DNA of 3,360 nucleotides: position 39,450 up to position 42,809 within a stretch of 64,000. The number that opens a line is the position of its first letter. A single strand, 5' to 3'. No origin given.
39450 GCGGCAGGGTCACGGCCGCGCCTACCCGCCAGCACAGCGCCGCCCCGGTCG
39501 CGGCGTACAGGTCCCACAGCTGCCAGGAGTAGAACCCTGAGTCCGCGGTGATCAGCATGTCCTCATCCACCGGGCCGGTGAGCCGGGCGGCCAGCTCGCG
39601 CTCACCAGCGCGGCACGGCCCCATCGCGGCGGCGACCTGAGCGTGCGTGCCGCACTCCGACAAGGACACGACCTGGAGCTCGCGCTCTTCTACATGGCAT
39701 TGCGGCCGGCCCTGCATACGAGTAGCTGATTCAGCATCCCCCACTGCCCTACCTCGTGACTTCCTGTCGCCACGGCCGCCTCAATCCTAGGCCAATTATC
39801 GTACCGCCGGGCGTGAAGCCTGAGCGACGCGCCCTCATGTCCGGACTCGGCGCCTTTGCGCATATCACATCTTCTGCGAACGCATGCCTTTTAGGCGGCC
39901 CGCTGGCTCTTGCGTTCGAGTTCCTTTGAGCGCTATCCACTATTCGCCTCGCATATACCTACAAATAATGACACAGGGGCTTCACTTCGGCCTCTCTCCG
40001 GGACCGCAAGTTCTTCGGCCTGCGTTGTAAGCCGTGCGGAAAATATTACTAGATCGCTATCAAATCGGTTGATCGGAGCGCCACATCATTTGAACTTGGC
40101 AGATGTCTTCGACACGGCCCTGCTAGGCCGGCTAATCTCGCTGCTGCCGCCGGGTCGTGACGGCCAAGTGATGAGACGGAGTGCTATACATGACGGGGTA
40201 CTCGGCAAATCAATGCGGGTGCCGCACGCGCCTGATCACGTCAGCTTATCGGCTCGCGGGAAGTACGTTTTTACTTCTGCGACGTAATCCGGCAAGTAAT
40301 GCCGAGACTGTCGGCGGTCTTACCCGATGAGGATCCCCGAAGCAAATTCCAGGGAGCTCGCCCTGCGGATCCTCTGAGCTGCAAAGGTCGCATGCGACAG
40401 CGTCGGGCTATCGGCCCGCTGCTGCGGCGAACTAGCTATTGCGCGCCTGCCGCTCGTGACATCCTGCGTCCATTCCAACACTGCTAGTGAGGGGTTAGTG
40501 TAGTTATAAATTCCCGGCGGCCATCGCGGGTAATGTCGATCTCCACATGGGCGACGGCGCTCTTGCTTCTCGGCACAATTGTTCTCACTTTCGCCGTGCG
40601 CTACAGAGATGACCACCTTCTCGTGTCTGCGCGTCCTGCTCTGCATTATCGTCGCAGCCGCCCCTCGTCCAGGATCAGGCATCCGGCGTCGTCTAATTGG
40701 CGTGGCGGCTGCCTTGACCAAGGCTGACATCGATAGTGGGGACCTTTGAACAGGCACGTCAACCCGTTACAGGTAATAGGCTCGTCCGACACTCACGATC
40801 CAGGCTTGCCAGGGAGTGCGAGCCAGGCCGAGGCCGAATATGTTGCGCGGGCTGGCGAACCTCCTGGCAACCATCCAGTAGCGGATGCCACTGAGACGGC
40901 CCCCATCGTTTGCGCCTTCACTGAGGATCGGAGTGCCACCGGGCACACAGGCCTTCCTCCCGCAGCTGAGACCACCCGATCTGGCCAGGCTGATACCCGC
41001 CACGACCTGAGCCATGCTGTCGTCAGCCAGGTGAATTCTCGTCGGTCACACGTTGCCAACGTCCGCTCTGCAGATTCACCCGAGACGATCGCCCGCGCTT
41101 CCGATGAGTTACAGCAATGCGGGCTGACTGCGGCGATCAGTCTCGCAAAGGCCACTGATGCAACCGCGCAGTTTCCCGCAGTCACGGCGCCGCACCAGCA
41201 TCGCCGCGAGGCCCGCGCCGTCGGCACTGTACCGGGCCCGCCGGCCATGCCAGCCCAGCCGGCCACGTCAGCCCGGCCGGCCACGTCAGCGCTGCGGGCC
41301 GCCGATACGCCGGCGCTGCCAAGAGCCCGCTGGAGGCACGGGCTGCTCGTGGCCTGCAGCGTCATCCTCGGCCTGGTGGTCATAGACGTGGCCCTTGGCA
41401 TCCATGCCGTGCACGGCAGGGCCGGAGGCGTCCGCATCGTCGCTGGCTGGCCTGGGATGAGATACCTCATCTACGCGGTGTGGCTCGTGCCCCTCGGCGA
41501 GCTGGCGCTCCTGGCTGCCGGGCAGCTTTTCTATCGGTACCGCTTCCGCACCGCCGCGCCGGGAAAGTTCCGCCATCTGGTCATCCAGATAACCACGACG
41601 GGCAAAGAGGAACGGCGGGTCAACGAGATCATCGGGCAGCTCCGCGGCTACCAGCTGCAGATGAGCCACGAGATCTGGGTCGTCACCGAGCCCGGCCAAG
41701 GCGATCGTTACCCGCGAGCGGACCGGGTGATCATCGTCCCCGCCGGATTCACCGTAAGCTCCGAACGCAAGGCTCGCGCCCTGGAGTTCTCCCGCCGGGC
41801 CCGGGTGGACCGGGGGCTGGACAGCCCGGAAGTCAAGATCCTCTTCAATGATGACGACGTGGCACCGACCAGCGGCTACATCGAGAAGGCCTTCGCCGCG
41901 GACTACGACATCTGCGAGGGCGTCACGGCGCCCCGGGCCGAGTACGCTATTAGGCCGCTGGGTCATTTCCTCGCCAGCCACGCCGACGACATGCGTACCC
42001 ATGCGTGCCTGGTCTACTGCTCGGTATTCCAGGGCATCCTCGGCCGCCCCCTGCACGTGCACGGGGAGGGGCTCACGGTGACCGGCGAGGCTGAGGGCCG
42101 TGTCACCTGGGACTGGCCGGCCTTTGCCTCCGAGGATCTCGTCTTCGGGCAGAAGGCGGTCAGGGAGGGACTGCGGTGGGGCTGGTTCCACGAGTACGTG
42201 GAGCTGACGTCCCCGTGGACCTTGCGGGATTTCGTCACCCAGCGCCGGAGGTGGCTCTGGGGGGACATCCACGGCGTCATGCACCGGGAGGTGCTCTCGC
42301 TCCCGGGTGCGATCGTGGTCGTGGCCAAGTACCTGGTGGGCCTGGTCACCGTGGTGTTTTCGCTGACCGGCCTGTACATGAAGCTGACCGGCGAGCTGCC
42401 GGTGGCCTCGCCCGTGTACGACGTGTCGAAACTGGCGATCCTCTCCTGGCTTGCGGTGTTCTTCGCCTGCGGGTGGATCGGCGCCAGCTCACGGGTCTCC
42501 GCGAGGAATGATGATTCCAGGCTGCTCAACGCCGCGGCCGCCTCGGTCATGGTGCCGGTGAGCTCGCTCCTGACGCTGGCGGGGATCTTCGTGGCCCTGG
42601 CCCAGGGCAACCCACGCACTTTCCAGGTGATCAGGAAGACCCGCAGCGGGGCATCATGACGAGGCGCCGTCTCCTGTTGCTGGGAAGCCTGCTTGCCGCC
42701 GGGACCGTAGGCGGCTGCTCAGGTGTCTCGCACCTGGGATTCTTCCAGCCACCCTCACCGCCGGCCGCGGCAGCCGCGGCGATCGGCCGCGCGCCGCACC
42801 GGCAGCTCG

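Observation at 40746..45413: Horizontally acquired GT2-synthase / lipoprotein hydrolase-like / GT-C glycosyltransferase trio: candidate uncharacterised exopolysaccharide or glycoconjugate module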

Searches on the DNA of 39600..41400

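Call 55: search_rna_families(source=window, start=39600, end=41400, threshold=evalue, max_evalue=1)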
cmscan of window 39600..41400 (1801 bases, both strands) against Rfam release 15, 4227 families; matches with E-value up to 1: 0.
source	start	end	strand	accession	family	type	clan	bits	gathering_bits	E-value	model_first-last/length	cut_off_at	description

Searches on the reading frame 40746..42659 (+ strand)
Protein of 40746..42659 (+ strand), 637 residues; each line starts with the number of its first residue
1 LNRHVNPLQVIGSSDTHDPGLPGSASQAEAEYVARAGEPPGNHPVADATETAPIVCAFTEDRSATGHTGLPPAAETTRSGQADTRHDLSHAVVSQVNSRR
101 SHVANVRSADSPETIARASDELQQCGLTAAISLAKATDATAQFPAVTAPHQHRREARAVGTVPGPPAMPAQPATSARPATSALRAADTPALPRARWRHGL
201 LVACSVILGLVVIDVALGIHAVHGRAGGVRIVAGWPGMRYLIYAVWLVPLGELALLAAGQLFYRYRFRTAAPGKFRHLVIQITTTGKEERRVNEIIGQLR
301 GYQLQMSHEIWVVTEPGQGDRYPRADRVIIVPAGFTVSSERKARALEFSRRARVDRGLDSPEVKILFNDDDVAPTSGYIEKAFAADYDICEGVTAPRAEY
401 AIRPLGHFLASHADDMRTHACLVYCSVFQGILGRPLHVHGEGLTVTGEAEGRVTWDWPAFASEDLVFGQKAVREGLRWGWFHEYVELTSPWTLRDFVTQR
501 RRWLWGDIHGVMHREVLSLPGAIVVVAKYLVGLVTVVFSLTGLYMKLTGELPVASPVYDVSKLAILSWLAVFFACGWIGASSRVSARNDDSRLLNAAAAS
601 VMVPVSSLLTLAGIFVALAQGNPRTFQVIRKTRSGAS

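Call 3: search_protein_families(library=pfam, proteins=[window:40746-42659:+], max_evalue=0.01)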
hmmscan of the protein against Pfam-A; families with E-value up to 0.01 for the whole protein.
window:40746-42659:+ (637 aa): 1 family
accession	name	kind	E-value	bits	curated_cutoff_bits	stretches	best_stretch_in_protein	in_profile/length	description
PF13632.12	Glyco_trans_2_3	-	1.4e-18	67.8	27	1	365-569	2-186/198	Glycosyl transferase family group 2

- Layout: two N-terminal TM helices, a cytoplasmic GT-A domain, an interface helix carrying QRRRW, then C-terminal TM and re-entrant helices.
- Motifs: DDD, SED, QRRRW and a C-terminal FQVIRK. Pfam Glyco_trans_2_3, 1.4e-18 (call 3).

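Call 4: search_protein_families(library=ncbifam, proteins=[window:40746-42659:+], max_evalue=0.01)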
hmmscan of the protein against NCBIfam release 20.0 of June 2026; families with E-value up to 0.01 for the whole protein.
window:40746-42659:+ (637 aa): 0 families

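Call 5: find_homologous_proteins(query=window:40746-42659:+)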
Query window:40746-42659:+ (637 aa): 395 proteins with E <= 0.001 among 8000 candidates; the best 120 are listed.
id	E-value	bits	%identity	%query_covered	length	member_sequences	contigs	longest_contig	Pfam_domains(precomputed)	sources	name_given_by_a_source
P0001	0.0e+0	1064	100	74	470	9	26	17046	PF13632.13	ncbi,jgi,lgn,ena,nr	ncbi:MAG TPA: hypothetical protein DEH11_23010 [Actinobacteria bacterium]|jgi:hypothetical protein|n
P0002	2.1e-295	999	95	72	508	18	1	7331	PF13632.13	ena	-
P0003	7.7e-257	872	74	81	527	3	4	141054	PF13632.13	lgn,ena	-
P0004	1.7e-255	867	74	80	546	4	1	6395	PF13632.13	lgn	-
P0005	3.0e-254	863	73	83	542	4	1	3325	PF13632.13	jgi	jgi:hypothetical protein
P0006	4.6e-253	859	73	81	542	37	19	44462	PF13632.13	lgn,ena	-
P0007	6.3e-241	819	75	74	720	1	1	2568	PF13632.13,PF04138.21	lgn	-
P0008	6.8e-241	819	75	73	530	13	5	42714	PF13632.13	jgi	jgi:hypothetical protein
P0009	9.1e-240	815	75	74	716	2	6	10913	PF13632.13,PF04138.21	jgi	jgi:putative flippase GtrA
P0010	3.6e-239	813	78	68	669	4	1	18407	PF13632.13,PF04138.21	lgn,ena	-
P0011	1.7e-238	811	80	68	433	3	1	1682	PF13632.13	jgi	jgi:hypothetical protein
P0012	2.2e-238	811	76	72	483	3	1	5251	PF13632.13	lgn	-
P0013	1.8e-237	808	71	79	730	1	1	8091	PF13632.13,PF04138.21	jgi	jgi:putative flippase GtrA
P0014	8.9e-237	806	76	70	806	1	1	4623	PF13632.13,PF04138.21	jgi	jgi:putative flippase GtrA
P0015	1.1e-235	802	73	75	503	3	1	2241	PF13632.13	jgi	-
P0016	1.1e-234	799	87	64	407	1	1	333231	PF13632.13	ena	-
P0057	4.7e-187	641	69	63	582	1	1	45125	PF13632.13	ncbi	-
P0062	2.1e-181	623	64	65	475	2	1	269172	PF13632.13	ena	-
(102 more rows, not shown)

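Call 6: search_solved_structures(query=window:40746-42659:+, max_evalue=1)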
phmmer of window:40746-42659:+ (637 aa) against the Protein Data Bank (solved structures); distinct sequences matched with E-value up to 1: 1.
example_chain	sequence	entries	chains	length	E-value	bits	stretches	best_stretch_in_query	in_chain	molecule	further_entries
7l6v_B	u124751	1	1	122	0.91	11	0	253-298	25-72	JPU-C1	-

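Call 13: find_encoding_contigs(protein=P0001, flank=10000, max_places=4)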
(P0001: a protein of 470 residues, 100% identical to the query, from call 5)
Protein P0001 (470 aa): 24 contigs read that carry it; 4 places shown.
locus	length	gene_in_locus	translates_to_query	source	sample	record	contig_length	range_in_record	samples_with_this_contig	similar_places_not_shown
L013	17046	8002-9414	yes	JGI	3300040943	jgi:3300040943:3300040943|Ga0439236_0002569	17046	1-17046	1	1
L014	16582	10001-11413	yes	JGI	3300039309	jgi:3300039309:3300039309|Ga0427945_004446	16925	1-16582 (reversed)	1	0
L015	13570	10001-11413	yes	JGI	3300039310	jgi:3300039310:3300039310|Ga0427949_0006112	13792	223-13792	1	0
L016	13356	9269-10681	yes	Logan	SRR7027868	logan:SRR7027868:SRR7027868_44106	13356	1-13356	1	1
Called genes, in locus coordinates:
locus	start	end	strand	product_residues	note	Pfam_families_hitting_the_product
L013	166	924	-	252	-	PF13349:DUF4097 (weak)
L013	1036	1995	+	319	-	PF04672:Methyltransf_19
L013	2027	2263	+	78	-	PF03928:HbpS-like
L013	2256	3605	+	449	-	PF00202:Aminotran_3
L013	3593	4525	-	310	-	PF01073:3Beta_HSD (weak), PF01370:Epimerase, PF16363:GDP_Man_Dehyd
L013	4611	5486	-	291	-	PF00534:Glycos_transf_1, PF13692:Glyco_trans_1_4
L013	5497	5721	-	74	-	-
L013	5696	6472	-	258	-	PF01609:DDE_Tnp_1 (weak)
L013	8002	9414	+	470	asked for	PF13632:Glyco_trans_2_3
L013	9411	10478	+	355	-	PF22612:GH113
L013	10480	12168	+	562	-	PF13231:PMT_2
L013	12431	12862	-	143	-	-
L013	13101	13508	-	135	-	PF00583:Acetyltransf_1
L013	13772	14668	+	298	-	PF01548:DEDD_Tnp_IS110, PF02371:Transposase_20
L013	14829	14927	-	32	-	-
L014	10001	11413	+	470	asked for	PF13632:Glyco_trans_2_3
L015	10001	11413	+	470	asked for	PF13632:Glyco_trans_2_3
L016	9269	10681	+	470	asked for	PF13632:Glyco_trans_2_3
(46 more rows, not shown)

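Call 14: find_encoding_contigs(protein=P0010, flank=9000, max_places=2)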
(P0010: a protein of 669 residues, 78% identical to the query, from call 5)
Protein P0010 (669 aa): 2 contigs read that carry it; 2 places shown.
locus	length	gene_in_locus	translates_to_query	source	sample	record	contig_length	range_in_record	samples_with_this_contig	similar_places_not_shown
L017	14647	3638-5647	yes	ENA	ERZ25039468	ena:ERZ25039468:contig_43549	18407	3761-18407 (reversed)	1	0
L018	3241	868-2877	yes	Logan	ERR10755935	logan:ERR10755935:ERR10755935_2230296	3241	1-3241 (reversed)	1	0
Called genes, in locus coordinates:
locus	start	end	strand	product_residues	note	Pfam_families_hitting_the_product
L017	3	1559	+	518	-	?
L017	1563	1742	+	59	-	-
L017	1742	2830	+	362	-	PF01522:Polysacc_deac_1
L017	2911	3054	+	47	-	-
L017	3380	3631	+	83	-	-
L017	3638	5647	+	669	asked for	PF04138:GtrA_DPMS_TM, PF13632:Glyco_trans_2_3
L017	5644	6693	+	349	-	PF22612:GH113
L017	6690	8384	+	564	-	PF13231:PMT_2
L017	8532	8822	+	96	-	-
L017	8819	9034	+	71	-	-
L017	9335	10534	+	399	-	PF03372:Exo_endo_phos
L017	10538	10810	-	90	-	-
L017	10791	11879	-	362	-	PF13546:DDE_5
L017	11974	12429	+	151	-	-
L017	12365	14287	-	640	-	PF21036:EryCIII-like_N, PF00201:UDPGT, PF06722:EryCIII-like_C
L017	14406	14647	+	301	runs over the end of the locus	-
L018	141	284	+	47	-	-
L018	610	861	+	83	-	-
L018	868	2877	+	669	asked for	PF04138:GtrA_DPMS_TM, PF13632:Glyco_trans_2_3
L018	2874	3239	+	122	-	?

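Call 15: find_encoding_contigs(protein=P0016, flank=9000, max_places=2)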
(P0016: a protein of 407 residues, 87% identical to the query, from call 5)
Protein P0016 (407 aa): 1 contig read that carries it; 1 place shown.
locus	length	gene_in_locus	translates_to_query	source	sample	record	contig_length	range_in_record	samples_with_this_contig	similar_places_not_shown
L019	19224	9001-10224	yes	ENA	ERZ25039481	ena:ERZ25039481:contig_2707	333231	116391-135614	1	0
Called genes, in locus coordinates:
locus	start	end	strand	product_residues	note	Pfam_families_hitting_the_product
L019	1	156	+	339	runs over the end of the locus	PF01145:Band_7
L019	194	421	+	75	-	-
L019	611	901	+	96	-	-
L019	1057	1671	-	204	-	PF13349:DUF4097 (weak)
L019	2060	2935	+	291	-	PF04672:Methyltransf_19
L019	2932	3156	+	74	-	PF03928:HbpS-like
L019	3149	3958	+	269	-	PF00202:Aminotran_3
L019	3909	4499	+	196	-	PF00202:Aminotran_3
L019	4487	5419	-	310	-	PF01073:3Beta_HSD (weak), PF01370:Epimerase, PF16363:GDP_Man_Dehyd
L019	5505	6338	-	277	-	PF00534:Glycos_transf_1, PF13692:Glyco_trans_1_4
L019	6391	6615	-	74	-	-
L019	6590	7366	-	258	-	PF01609:DDE_Tnp_1 (weak)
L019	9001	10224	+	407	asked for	PF13632:Glyco_trans_2_3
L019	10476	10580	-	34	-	-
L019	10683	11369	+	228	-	PF22612:GH113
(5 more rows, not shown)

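Call 16: find_encoding_contigs(protein=P0062, flank=9000, max_places=2)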
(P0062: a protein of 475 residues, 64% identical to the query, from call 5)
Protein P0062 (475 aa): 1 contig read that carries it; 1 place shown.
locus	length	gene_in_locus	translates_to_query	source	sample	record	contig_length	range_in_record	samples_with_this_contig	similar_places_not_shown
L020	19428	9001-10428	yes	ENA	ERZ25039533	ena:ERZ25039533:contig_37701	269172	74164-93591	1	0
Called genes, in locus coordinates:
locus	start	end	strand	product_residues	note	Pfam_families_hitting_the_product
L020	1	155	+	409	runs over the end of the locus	PF00589:Phage_integrase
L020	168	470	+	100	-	-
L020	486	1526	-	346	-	-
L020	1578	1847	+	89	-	-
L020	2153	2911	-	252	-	-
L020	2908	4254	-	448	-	PF14659:Phage_int_SAM_3, PF22022:Phage_int_M (weak), PF00589:Phage_integrase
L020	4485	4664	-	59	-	-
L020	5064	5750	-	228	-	PF03446:NAD_binding_2, PF14833:NAD_binding_11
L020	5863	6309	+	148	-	-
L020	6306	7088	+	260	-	PF00665:rve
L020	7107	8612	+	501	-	PF20042:DUF6444, PF13005:zf-IS66 (weak), PF03050:DDE_Tnp_IS66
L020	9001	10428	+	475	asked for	PF13632:Glyco_trans_2_3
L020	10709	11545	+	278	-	PF13231:PMT_2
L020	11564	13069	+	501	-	PF20042:DUF6444, PF13005:zf-IS66 (weak), PF03050:DDE_Tnp_IS66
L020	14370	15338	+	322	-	PF00288:GHMP_kinases_N, PF08544:GHMP_kinases_C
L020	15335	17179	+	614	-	PF00005:ABC_tran, PF03308:MeaB (faint), PF13555:AAA_29 (faint), PF01926:MMR_HSR1 (faint), PF13304:AAA_21 (weak), PF12848:ABC_tran_Xtn (weak), PF00005:ABC_tran, PF16326:ABC_tran_CTD, +3 more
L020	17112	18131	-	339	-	PF03372:Exo_endo_phos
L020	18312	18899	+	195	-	PF28549:NDPSase_N, PF00293:NUDIX (weak)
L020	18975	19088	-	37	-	-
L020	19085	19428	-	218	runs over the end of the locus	-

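Call 78: search_protein_families(library=pfam, proteins=[P0057], max_evalue=0.01)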
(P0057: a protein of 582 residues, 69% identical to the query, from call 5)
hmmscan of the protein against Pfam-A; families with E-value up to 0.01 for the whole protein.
P0057 (582 aa): 1 family
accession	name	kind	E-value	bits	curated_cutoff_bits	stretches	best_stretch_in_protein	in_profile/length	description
PF13632.12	Glyco_trans_2_3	-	3.5e-18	66.6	27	1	198-406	2-190/198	Glycosyl transferase family group 2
